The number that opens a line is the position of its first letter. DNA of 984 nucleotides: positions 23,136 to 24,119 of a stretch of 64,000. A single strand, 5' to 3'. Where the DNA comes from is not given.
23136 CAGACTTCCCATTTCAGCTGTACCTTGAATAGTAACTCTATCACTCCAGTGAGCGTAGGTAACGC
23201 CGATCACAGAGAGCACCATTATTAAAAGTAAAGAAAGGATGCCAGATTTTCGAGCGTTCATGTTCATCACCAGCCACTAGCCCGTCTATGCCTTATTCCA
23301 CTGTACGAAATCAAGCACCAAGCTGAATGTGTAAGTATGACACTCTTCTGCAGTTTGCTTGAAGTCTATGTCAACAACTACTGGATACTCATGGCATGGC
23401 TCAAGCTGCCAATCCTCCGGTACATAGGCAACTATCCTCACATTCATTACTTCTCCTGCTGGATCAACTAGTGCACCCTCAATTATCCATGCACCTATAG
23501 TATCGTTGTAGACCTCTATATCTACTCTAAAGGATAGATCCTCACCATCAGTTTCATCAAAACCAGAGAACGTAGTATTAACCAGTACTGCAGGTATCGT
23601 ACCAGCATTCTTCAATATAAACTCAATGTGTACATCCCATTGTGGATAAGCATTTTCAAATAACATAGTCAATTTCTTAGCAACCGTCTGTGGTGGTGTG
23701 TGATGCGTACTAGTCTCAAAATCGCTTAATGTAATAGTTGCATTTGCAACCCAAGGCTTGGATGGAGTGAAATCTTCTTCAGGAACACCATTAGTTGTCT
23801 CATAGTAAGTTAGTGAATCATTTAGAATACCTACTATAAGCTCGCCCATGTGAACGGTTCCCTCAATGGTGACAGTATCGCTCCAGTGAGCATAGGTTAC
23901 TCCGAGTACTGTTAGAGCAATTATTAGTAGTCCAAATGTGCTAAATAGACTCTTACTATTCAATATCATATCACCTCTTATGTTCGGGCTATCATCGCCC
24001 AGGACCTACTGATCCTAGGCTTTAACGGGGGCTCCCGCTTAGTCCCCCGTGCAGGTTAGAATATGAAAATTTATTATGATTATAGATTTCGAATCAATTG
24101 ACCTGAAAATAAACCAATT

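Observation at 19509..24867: TasA/SipW-like extracellular filament locus: three SipW-cognate-signal paralogs, a fused signal peptidase, a bitopic membrane protein and two wHTH regulators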

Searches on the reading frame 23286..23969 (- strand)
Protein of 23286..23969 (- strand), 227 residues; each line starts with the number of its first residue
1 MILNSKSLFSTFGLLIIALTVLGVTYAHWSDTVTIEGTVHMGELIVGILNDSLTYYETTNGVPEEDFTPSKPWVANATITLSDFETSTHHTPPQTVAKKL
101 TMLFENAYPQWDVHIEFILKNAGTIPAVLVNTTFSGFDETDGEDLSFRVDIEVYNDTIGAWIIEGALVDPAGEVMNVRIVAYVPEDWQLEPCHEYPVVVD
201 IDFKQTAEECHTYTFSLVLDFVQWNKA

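Call 3: search_protein_families(library=pfam, proteins=[window:23286-23969:-], max_evalue=1)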
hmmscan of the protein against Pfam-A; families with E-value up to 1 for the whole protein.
window:23286-23969:- (227 aa): 2 families
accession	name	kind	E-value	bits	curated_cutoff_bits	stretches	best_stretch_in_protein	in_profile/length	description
PF12389.13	Peptidase_M73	-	0.012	15.8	22.5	0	21-48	20-47/196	Camelysin metallo-endopeptidase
PF11136.13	DUF2889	-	0.19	12.3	25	1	148-207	4-59/123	Protein of unknown function (DUF2889)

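Call 4: search_protein_families(library=ncbifam, proteins=[window:23286-23969:-], max_evalue=1)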
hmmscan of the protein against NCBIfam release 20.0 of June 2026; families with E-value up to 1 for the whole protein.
window:23286-23969:- (227 aa): 2 families
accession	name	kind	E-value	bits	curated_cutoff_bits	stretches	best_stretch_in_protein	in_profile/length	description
TIGR04088.1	cognate_SipW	domain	7.6e-05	22.7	19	1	15-44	5-34/34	SipW-dependent-type signal peptide-containing protein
NF040963.1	MamI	equivalog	0.0032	17.3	80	1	12-49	6-43/69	magnetosome protein MamI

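Call 6: search_solved_structures(query=window:23286-23969:-, max_evalue=10, show_alignments=2)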
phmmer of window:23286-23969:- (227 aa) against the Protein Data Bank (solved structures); distinct sequences matched with E-value up to 10: 4.
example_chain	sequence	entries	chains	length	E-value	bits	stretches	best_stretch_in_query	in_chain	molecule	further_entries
9sj2_C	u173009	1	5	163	2.4e-05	27.1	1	84-157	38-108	AbpX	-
9rhp_A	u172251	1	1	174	0.00024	23.9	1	88-157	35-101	Archaeal bundling protein X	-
2fr7_A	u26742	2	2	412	0.87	12.2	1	35-96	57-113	putative cytochrome P450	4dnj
1c7n_A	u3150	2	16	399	0.94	12.1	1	85-129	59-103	CYSTALYSIN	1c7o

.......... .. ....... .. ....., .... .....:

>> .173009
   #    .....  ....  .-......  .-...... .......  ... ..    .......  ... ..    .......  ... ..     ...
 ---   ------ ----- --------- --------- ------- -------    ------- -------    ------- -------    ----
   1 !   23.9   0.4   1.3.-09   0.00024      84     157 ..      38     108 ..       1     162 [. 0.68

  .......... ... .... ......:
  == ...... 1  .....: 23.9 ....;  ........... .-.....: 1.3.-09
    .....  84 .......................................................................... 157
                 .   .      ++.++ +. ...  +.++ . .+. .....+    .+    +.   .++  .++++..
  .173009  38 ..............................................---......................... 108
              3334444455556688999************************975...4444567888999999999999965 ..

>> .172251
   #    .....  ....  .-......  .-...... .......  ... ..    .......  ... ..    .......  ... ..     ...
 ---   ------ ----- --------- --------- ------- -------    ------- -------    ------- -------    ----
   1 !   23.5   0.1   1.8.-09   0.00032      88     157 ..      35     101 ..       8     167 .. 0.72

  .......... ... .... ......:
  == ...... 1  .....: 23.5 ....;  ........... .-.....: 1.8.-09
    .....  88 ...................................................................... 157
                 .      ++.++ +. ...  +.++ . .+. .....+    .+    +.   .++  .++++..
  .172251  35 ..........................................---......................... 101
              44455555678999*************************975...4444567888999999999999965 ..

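Call 16: find_homologous_proteins(query=window:23286-23969:-, max_evalue=0.001)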
Query window:23286-23969:- (227 aa): 173 proteins with E <= 0.001 among 426 candidates; the best 120 are listed.
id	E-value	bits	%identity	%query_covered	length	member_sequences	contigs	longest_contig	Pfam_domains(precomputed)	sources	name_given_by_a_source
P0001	7.7e-150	515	100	100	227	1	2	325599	-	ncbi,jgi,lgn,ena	-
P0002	8.5e-126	436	84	99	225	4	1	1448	-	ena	-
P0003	1.2e-108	380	72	99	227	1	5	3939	-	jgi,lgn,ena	-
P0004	9.3e-107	374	73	99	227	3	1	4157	-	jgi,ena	-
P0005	8.8e-84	299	61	99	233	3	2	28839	-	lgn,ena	-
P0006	7.5e-83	296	59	99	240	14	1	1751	-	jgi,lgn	-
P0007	7.3e-81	289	61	98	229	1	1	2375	-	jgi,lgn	-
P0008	1.4e-79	285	58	98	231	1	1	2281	-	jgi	jgi:hypothetical protein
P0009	1.5e-79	285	60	97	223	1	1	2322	-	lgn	-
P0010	1.8e-79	284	59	98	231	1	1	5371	-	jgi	-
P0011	2.0e-79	284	65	95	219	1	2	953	-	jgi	-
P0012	9.4e-78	279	61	99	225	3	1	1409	-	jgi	-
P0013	5.2e-77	276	55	99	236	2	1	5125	-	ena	-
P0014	2.3e-76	274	59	93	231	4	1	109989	-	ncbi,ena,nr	ncbi:MAG: hypothetical protein J7L11_06505 [Thermoprotei archaeon]|nr:hypothetical protein [Thermopr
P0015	2.1e-75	271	58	96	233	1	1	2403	-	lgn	-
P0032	2.9e-67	245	52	99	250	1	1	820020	-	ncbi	ncbi:MAG: hypothetical protein QXR89_00130 [Candidatus Bathyarchaeia archaeon]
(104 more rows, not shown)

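Call 17: find_encoding_contigs(protein=P0001, flank=6000, max_places=3)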
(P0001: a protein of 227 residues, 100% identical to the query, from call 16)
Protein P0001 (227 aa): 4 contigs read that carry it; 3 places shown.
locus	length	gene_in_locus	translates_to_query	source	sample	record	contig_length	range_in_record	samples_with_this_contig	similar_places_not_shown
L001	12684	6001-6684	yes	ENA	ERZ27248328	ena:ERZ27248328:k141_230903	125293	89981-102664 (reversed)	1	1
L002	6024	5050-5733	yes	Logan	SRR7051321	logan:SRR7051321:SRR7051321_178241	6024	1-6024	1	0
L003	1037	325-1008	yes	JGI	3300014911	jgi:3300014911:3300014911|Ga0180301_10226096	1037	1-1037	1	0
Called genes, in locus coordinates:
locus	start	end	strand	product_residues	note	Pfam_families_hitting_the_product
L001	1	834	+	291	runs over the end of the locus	PF01435:Peptidase_M48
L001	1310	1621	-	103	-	-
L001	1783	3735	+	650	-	PF03485:Arg_tRNA_synt_N, PF00750:tRNA-synt_1d, PF05746:DALR_1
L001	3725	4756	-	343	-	PF01170:UPF0020, PF05175:MTS (weak)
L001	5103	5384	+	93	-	PF13412:HTH_24, PF01022:HTH_5 (weak)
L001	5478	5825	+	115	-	-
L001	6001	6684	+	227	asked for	-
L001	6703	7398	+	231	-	-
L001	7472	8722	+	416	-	-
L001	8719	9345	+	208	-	-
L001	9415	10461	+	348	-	PF17231:DUF5305 (weak)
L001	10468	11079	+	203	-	-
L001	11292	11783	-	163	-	-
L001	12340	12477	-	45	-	-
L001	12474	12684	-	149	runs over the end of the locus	-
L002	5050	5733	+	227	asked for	-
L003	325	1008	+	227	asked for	-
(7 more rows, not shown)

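Call 18: find_encoding_contigs(protein=P0032, flank=8000, max_places=2)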
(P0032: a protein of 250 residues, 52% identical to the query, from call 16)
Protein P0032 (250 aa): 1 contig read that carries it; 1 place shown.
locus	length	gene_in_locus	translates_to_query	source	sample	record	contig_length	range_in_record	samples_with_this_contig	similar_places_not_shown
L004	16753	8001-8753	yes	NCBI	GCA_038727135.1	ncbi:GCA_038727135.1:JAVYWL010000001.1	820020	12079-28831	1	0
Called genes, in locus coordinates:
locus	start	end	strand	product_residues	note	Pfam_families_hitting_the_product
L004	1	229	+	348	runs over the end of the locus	PF03600:CitMHS, PF02040:ArsB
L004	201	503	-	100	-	-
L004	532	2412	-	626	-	PF01935:DUF87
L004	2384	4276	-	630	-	-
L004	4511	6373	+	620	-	PF02730:AFOR_N, PF01314:AFOR_C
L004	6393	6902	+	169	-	PF13484:Fer4_16 (faint), PF14697:Fer4_21 (faint), PF13237:Fer4_10 (weak), PF13247:Fer4_11, PF12838:Fer4_7 (weak), PF13187:Fer4_9 (weak), PF25160:LdpA_Fe-S-bd (weak), PF00037:Fer4 (weak), +2 more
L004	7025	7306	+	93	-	PF14947:HTH_45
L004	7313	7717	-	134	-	-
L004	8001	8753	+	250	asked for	-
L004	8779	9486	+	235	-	-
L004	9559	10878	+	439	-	-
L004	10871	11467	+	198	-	-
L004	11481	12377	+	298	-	-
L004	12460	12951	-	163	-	PF01750:HycI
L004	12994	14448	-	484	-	PF27537:HoxH, PF00374:NiFeSe_Hases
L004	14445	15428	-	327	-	PF01058:Oxidored_q6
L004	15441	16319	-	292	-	PF02754:CCG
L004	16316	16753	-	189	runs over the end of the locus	PF13534:Fer4_17, PF13237:Fer4_10 (weak), PF13183:Fer4_8, PF13187:Fer4_9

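Call 19: find_encoding_contigs(protein=P0014, flank=8000, max_places=2)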
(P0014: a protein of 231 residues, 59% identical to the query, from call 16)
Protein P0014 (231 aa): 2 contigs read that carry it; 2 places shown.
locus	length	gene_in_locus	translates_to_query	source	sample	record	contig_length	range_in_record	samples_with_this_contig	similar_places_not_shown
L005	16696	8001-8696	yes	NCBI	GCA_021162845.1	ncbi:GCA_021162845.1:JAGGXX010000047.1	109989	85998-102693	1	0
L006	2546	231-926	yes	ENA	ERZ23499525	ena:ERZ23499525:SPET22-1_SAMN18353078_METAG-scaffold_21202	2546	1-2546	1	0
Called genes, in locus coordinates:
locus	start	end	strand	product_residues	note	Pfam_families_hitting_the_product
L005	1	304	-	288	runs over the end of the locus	PF01972:SDH_protease, PF00574:CLP_protease (faint), PF25145:NfeD1b_N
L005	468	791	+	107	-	-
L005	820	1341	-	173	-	PF00881:Nitroreductase, PF14512:TM1586_NiRdase (weak), PF00881:Nitroreductase, PF14512:TM1586_NiRdase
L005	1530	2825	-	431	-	PF00152:tRNA-synt_2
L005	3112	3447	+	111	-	-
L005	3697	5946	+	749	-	PF13802:Gal_mutarotas_2, PF01055:Glyco_hydro_31_2nd, PF21365:Glyco_hydro_31_3rd, PF17137:DUF5110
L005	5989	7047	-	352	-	PF17231:DUF5305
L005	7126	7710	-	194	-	-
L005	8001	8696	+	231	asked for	-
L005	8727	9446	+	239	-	-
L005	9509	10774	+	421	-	-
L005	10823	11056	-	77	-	PF14947:HTH_45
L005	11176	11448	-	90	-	PF14947:HTH_45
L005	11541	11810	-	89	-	PF14947:HTH_45, PF14277:DUF4364 (weak)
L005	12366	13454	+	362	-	-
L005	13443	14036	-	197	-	PF00075:RNase_H (weak), PF13456:RVT_3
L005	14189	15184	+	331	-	PF01408:GFO_IDH_MocA, PF03807:F420_oxidored (faint), PF08635:ox_reductase_C, PF02894:GFO_IDH_MocA_C, PF22725:GFO_IDH_MocA_C3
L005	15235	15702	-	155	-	PF08123:DOT1 (faint), PF00891:Methyltransf_2 (weak), PF02353:CMAS, PF13847:Methyltransf_31, PF13649:Methyltransf_25, PF08241:Methyltransf_11 (weak)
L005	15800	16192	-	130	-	-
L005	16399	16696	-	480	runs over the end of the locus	PF00291:PALP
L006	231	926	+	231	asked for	-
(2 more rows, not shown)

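Call 30: search_protein_families(library=pfam, proteins=[L004:11481-12377:+, L004:10871-11467:+, L005:7126-7710:-], max_evalue=0.1)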
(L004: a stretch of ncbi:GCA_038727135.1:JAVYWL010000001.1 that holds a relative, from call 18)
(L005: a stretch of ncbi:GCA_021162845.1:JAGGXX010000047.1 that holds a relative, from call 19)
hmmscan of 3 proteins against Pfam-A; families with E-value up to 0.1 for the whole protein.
L004:11481-12377:+ (298 aa): 0 families

L004:10871-11467:+ (198 aa): 0 families

L005:7126-7710:- (194 aa): 1 family
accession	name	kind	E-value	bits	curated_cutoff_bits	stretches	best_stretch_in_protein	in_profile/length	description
PF02806.24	Alpha-amylase_C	-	0.037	14.8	21.2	1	62-101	13-49/95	Alpha amylase, C-terminal all-beta domain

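Call 39: predict_structure(alignment_id=A2)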
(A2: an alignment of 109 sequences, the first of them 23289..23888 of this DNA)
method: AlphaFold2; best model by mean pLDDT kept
length: 200 residues; sequences in the alignment: 109
mean_pLDDT: 93.4   pTM: 0.86
mean pLDDT of the five models: 93.4, 91.4, 91.2, 90.4, 89.4
residues with pLDDT >= 90: 157; 70-90: 38; 50-70: 4; < 50: 1
segments of 3 or more residues with pLDDT < 50: none
pLDDT, mean of each block of 10 residues (from residue 1): 71 91 97 88 85 98 95 96 94 97 96 98 98 98 96 98 97 94 94 87
secondary structure, 60 per line:
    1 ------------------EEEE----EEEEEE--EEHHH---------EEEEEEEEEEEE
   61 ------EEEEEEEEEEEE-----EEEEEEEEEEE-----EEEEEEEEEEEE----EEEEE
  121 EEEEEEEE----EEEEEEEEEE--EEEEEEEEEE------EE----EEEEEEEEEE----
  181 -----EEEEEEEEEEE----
elements in order: E19-22 E27-32 E49-60 E67-78 E84-94 E100-111 E116-128 E133-142 E145-154 E167-176 E186-196

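Call 42: fold_search(model_id=the predicted structure, library=pdb)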
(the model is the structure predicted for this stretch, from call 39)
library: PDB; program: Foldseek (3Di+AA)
matches with E <= 10: 791; with E <= 0.001: 0
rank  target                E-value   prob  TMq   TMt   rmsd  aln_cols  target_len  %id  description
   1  8aur_A                3.0e-03  0.99  0.36  0.32   8.6       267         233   12  Cryo-EM structure of a TasA fibre (released 2022-11-30)
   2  3gew_D                1.2e-02  0.41  0.21  0.19  12.4       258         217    8  FaeE-FaeG chaperone-major pilin complex of F4 ad fimbriae (released 2009-10-20)
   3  7ueg_A                2.7e-02  0.57  0.25  0.27  14.2       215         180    9  Cryo-EM of bundling pili from Pyrobaculum calidifontis (released 2022-06-29)
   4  3gfu_D                4.5e-02  0.23  0.20  0.19  12.6       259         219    6  FaeE-FaeG chaperone-major pilin complex of F4 ac 5/95 fimbriae (released 2009-10-20)
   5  8h1c_A                5.8e-02  0.69  0.22  0.06   7.2       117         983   14  Cryo-EM structure of Oryza sativa plastid glycyl-tRNA synthetase in complex with two tRNAs (one in tRNA binding state  (released 2023-04-26)
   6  7ohz_B                7.9e-02  0.18  0.21  0.16  21.3       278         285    7  Crystal structure of AP2 Mu2 - FCHO2 chimera (His6-tagged) (released 2022-06-01)
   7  4p6z_M                7.9e-02  0.14  0.20  0.10  21.8       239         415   10  Crystal structure of the human BST2 cytoplasmic domain and the HIV-1 Vpu cytoplasmic domain bound to the clathrin adap (released 2014-05-21)
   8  7cbm_R                8.8e-02  0.09  0.12  0.10  21.9       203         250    8  Cryo-EM structure of the flagellar distal rod with partial hook from Salmonella (released 2021-04-28)
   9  28nu_A                1.0e-01  0.14  0.19  0.20  20.1       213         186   12  Human Adenovirus type C5 knob protein with the KO1 mutation (released 2026-03-25)
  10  3mln_E                1.1e-01  0.15  0.15  0.17  15.8       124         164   10  DNA binding domain of Early B-cell Factor 1 (Ebf1) bound to DNA (crystal form II) (released 2010-12-01)
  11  3gfu_B                1.2e-01  0.16  0.21  0.20  12.3       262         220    7  FaeE-FaeG chaperone-major pilin complex of F4 ac 5/95 fimbriae (released 2009-10-20)
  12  7qcf_A                1.3e-01  0.97  0.20  0.15   4.6        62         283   21  X-ray crystallographic structure of E. coli K-12 glycyl-tRNA synthetase alpha subunit (glyQ) (released 2022-05-04)
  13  2wst_A                1.3e-01  0.10  0.14  0.16  18.3       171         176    9  Head domain of porcine adenovirus type 4 NADC-1 isolate fibre (released 2010-08-11)
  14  4atz_B                1.3e-01  0.09  0.16  0.17  18.9       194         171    9  Ad5 knob in complex with a designed ankyrin repeat protein (released 2013-02-27)
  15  2ygv_B                1.3e-01  0.06  0.13  0.15  17.4       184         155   10  Conserved N-terminal domain of the yeast Histone Chaperone Asf1 in complex with the C-terminal fragment of Rad53 (released 2012-02-15)
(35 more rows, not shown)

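Call 52: search_solved_structures(query=A2, max_evalue=1, show_alignments=3)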
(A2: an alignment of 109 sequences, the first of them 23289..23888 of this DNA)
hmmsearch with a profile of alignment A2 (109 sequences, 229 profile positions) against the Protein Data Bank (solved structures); distinct sequences matched with E-value up to 1: 3.
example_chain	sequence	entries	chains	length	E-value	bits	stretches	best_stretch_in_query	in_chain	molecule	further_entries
9sj2_C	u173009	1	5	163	1.7e-09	40.9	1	77-133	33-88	AbpX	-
9rhp_A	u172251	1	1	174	8.3e-08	35.4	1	75-128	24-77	Archaeal bundling protein X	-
2wnx_A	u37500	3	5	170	0.86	12.4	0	112-145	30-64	GLYCOSIDE HYDROLASE, FAMILY 9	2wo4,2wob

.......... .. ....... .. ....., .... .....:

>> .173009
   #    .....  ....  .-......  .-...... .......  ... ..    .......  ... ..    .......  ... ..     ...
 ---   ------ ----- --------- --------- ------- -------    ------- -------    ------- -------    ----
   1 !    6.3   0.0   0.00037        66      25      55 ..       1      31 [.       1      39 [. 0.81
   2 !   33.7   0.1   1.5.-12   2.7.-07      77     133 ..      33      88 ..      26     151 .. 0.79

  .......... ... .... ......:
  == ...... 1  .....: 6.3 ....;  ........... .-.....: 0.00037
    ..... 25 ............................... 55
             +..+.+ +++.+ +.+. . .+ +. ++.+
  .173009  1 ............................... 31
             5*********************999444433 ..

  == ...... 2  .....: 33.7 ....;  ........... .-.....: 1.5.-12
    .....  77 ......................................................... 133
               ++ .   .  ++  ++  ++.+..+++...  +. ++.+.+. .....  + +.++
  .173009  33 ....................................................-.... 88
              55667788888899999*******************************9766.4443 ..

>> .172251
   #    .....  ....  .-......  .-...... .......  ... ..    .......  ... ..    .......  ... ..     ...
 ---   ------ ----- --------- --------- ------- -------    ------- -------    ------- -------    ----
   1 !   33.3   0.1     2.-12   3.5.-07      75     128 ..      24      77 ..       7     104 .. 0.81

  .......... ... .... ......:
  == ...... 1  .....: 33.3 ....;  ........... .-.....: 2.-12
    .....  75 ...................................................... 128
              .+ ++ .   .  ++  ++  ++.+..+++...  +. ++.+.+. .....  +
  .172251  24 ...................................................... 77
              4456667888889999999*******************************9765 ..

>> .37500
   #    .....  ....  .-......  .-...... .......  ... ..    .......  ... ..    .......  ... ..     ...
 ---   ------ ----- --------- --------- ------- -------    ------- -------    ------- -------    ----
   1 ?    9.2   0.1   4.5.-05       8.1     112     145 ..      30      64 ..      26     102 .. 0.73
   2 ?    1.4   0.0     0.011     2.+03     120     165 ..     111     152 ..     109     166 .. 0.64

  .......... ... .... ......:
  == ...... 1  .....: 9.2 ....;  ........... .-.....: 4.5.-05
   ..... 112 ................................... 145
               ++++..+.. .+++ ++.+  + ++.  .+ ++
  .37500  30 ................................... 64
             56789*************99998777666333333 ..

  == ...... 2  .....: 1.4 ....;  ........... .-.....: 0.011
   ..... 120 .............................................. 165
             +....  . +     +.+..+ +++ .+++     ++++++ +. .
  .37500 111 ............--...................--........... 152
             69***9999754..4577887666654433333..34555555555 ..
